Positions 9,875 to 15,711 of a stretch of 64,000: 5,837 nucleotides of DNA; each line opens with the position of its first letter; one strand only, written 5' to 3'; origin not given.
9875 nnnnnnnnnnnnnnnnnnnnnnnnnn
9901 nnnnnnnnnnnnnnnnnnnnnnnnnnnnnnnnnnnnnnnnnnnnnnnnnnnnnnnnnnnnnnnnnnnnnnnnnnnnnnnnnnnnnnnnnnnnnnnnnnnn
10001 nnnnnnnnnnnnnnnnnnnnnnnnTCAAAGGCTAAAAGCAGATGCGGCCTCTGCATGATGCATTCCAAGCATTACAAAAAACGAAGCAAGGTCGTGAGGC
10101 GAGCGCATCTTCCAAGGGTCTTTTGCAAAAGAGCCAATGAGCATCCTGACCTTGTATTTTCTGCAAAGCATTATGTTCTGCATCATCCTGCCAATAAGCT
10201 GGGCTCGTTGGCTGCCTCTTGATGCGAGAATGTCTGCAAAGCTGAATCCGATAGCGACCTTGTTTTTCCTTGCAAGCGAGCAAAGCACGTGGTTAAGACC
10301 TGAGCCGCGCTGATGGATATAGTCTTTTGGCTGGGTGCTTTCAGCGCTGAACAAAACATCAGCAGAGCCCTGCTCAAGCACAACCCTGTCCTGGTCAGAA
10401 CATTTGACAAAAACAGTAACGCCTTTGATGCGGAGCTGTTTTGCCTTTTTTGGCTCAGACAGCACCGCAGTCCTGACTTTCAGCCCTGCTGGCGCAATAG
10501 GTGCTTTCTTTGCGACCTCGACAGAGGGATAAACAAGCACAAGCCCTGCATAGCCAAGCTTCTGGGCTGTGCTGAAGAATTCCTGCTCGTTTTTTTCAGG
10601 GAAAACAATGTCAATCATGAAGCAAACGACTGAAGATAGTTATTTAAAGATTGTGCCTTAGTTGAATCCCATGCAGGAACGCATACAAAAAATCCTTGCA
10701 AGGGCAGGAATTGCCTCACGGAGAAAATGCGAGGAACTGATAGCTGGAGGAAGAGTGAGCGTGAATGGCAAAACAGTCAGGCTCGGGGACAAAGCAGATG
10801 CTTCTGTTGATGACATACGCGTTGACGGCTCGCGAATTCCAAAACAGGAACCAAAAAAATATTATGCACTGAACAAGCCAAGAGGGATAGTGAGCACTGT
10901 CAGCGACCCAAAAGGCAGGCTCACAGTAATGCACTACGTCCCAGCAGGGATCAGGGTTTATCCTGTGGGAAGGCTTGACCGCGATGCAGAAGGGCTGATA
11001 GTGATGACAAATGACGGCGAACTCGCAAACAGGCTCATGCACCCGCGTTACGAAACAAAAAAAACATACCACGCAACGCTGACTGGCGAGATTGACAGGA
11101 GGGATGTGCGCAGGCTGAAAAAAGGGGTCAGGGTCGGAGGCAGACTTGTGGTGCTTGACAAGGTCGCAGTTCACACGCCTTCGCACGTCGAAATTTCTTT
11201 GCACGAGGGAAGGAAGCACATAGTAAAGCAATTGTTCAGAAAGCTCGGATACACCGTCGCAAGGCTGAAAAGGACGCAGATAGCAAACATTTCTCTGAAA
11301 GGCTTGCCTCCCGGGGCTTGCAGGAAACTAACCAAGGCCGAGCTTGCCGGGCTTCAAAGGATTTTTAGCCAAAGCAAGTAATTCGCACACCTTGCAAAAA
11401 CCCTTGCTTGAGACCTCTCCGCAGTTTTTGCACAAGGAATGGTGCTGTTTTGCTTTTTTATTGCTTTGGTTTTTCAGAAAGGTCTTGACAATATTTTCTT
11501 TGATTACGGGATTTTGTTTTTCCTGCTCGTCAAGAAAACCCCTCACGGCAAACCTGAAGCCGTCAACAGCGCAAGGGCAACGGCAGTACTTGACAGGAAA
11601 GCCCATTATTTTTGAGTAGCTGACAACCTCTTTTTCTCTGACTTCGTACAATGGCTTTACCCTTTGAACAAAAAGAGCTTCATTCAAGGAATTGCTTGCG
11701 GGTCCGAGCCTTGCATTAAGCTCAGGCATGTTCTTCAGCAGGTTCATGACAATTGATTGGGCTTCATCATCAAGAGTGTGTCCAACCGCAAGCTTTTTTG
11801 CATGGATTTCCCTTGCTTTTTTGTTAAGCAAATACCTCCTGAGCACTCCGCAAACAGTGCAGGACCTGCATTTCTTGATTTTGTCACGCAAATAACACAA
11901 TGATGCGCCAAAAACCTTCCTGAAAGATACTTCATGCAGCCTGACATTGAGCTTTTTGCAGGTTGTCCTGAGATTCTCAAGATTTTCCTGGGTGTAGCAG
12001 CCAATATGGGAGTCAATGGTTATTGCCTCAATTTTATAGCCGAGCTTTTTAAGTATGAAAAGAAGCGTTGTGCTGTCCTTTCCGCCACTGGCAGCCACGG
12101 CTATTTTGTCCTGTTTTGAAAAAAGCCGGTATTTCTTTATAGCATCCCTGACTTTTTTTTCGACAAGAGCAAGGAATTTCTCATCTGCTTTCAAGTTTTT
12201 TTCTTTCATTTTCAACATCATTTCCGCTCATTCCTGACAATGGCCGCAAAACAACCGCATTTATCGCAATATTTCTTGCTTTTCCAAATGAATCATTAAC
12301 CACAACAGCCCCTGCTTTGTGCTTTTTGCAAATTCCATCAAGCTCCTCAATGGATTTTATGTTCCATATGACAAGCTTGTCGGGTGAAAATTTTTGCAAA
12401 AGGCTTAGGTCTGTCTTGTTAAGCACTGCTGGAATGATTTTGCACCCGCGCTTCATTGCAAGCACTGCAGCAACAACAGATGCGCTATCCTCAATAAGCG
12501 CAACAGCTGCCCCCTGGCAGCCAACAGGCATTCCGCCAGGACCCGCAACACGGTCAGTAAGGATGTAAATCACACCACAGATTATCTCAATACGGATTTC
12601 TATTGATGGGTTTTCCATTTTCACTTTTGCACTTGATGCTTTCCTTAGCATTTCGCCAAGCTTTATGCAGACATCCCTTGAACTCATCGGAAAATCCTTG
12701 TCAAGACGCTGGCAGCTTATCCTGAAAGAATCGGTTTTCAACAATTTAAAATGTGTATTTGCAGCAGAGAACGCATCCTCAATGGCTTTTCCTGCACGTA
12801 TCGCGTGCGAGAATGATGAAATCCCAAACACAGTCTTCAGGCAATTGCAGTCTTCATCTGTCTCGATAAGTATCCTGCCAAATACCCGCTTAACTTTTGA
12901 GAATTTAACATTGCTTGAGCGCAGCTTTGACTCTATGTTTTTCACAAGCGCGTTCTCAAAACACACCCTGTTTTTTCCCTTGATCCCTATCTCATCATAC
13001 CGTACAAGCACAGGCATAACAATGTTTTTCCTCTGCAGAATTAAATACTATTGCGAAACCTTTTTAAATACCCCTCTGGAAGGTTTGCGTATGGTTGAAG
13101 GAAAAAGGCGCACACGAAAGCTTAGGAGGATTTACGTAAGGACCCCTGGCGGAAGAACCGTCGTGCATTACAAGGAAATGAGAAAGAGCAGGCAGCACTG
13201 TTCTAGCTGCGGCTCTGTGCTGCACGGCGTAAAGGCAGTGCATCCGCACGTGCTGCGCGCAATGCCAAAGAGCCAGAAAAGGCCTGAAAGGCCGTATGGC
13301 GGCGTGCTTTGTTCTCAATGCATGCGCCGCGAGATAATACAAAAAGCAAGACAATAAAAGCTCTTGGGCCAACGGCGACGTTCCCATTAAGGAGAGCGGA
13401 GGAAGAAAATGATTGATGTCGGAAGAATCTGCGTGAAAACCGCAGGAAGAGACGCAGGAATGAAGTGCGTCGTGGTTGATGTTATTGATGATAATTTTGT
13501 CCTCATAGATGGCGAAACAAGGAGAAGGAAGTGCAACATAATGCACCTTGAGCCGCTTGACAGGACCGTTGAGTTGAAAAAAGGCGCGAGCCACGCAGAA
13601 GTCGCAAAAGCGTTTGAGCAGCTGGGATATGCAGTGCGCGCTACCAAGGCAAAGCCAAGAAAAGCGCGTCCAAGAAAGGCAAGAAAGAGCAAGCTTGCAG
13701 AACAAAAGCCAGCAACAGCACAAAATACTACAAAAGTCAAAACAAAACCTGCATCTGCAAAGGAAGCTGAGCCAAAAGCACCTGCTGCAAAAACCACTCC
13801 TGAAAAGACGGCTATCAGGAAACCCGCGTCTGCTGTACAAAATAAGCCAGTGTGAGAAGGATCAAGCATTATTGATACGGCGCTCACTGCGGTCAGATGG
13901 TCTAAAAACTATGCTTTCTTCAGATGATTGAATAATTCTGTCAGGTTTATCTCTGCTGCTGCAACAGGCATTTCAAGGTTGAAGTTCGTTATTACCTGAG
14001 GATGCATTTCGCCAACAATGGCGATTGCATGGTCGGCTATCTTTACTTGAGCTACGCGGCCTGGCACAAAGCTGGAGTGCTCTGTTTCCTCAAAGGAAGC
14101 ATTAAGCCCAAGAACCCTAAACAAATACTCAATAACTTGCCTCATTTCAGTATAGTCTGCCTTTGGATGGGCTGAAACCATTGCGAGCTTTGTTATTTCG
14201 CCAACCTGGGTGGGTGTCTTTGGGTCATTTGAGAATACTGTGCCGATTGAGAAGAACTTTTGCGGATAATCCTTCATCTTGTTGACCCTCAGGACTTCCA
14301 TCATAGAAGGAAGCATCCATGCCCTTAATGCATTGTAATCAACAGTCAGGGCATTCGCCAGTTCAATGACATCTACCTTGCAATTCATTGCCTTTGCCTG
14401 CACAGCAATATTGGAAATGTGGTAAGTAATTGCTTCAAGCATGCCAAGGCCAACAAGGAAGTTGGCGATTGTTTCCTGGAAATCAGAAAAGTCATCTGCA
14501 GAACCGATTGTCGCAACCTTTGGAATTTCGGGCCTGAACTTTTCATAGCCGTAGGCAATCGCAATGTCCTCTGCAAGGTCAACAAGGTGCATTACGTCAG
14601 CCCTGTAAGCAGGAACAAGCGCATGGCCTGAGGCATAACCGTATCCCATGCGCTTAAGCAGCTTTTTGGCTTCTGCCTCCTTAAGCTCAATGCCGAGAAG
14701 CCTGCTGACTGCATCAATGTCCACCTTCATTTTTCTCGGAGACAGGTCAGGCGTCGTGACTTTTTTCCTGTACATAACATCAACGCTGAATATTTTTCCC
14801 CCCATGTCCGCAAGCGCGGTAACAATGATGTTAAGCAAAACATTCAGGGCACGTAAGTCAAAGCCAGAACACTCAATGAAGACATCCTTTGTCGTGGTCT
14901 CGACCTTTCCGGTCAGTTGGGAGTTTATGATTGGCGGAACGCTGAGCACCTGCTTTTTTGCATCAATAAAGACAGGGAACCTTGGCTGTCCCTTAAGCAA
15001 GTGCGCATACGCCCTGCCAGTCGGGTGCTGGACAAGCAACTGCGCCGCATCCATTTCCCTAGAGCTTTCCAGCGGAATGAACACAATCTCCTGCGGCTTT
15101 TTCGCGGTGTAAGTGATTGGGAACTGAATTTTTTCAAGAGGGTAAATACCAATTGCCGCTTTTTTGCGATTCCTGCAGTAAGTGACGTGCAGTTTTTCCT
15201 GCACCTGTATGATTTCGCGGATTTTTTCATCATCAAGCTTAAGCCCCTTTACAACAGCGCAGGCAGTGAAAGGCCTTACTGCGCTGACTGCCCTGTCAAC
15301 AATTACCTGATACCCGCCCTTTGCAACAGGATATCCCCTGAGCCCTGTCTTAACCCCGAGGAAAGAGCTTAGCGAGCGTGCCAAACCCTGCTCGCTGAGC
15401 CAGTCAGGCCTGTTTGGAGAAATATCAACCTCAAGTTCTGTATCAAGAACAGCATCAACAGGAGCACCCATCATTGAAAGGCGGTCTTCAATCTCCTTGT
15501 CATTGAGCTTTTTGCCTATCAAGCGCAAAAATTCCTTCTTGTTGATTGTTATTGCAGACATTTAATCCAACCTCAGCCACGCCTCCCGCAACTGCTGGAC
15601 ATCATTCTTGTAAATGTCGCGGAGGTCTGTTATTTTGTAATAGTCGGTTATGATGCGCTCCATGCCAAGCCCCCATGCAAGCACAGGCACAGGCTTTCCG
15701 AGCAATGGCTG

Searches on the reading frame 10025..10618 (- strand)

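Call 63: search_protein_families(library=pfam, proteins=[window:10025-10618:-], max_evalue=0.0001)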
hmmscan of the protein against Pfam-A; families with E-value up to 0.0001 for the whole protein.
window:10025-10618:- (197 aa): 1 family
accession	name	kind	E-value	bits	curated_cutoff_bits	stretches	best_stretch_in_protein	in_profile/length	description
PF01876.22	RNase_P_p30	-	6.9e-20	71.8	35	1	99-196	117-212/214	RNase P subunit p30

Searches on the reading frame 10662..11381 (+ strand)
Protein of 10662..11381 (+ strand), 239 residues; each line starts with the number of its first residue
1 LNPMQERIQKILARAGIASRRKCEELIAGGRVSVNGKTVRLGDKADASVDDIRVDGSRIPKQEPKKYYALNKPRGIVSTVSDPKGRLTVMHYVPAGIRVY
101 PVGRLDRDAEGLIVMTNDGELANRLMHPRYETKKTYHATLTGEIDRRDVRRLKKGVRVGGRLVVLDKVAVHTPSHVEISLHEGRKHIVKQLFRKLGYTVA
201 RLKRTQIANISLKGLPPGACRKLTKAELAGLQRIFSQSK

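Call 63: search_protein_families(library=pfam, proteins=[window:10662-11381:+], max_evalue=0.0001)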
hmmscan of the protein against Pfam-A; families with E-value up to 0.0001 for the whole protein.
window:10662-11381:+ (239 aa): 2 families
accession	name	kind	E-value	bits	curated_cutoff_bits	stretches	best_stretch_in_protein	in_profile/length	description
PF00849.27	PseudoU_synth_2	-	1.4e-19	71.2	26.8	1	67-192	2-150/152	RNA pseudouridylate synthase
PF01479.30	S4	-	1.3e-11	44.5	22.8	1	6-45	1-42/48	S4 domain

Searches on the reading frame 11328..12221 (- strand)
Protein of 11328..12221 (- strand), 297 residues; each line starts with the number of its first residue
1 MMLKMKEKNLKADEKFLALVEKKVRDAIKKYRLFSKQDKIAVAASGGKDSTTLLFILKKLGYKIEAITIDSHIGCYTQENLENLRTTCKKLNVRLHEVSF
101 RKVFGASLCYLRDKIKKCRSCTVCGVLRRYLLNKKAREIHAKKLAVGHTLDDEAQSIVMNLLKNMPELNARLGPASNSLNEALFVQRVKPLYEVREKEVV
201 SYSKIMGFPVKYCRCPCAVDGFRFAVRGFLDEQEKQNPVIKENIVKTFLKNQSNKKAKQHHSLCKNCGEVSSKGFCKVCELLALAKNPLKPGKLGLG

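Call 63: search_protein_families(library=pfam, proteins=[window:11328-12221:-], max_evalue=0.0001)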
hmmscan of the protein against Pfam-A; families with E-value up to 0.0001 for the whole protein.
window:11328-12221:- (297 aa): 3 families
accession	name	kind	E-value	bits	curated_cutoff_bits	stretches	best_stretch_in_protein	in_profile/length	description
PF01171.26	ATP_bind_3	-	1.1e-11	45.3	27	1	39-204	1-157/182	PP-loop family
PF06508.19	QueC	-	2.1e-07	31.1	22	1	41-101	3-61/210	Queuosine biosynthesis protein QueC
PF03054.22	tRNA_Me_trans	-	4.9e-07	30.1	20.6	1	39-148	2-126/202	tRNA methyl transferase HUP domain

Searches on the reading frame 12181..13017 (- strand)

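Call 63: search_protein_families(library=pfam, proteins=[window:12181-13017:-], max_evalue=0.0001)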
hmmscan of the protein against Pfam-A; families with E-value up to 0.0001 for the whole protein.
window:12181-13017:- (278 aa): 2 families
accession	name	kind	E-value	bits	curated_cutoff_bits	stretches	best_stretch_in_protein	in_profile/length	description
PF22025.1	ThiI_fer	-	4.9e-18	65.8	25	1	3-70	2-72/72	ThiI ferredoxin-like domain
PF02926.22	THUMP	-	5.9e-10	39.9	20.6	1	86-155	14-84/84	THUMP domain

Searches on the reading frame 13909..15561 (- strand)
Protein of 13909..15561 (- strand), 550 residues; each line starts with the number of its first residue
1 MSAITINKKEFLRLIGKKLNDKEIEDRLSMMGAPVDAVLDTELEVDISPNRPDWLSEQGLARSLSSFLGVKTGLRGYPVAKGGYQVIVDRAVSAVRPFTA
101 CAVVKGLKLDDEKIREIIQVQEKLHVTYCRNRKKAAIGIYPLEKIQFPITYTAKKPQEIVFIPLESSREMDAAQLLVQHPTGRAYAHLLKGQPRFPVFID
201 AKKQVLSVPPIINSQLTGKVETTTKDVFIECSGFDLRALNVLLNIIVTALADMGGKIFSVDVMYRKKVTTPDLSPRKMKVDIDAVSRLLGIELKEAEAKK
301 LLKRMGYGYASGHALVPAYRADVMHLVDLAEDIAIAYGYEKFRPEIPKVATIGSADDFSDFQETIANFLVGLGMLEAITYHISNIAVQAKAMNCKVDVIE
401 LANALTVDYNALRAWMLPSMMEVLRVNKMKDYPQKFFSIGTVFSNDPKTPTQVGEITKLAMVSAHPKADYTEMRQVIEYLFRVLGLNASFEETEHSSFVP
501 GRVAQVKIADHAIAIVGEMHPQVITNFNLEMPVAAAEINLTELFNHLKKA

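Call 63: search_protein_families(library=pfam, proteins=[window:13909-15561:-], max_evalue=0.0001)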
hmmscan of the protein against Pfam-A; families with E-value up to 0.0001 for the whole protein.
window:13909-15561:- (550 aa): 4 families
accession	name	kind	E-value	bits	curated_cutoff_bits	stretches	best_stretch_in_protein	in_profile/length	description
PF17759.6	tRNA_synthFbeta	-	6.9e-40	137.2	22.4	1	346-540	5-214/214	Phenylalanyl tRNA synthetase beta chain CLM domain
PF03484.21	B5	-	1.2e-23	83.5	28.6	1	278-339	1-67/67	tRNA synthetase B5 domain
PF03483.22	B3_4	-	7.2e-06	26.2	29.3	1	114-236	35-129/174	B3/4 domain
PF18262.7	PhetRS_B1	-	3.6e-05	24.4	26.8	0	1-69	1-82/83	Phe-tRNA synthetase beta subunit B1 domain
